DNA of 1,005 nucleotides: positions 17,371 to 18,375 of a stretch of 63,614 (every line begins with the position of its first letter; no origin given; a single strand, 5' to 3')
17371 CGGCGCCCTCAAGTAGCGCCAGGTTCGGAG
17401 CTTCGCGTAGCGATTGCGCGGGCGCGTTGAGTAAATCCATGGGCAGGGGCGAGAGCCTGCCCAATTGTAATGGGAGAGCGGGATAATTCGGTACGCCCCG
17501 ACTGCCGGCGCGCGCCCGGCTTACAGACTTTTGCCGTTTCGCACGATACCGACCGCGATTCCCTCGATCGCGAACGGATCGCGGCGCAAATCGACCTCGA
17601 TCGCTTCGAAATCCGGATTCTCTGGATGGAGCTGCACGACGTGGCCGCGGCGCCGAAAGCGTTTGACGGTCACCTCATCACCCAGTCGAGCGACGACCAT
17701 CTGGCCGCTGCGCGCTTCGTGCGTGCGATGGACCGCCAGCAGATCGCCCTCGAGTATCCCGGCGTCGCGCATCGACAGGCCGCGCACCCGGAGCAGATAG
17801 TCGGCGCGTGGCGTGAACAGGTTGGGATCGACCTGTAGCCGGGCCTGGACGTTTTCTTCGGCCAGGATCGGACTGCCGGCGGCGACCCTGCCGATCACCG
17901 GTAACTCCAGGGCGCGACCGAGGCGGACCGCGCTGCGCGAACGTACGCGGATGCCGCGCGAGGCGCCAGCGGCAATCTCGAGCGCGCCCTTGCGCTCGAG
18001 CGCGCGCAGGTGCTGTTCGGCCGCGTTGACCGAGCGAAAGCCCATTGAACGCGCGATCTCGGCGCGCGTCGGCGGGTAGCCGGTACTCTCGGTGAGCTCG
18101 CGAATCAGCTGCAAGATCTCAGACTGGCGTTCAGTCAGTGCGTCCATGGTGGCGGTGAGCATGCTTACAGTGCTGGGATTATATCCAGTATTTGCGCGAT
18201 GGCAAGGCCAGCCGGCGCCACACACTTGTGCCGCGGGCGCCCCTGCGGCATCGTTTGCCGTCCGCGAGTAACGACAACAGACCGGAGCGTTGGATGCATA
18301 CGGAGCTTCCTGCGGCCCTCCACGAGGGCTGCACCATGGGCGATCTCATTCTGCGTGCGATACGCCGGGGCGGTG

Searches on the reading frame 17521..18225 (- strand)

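Call 3: search_protein_families(library=pfam, proteins=[window:17521-18225:-], max_evalue=0.01)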
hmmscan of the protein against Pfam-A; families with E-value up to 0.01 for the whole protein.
window:17521-18225:- (234 aa): 4 families
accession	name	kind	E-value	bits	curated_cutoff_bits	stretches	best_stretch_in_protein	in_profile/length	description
PF00717.28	Peptidase_S24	-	3.3e-32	111.1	23.3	1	109-225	1-116/116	Peptidase S24-like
PF01726.22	LexA_DNA_bind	-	1.2e-26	92.7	23.7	1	27-91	1-65/65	LexA DNA binding domain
PF12840.13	HTH_20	-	0.0045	17.4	27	0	40-83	12-49/51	Helix-turn-helix domain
PF04539.22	Sigma70_r3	-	0.007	16.9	25.3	0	35-62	4-31/78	Sigma-70 region 3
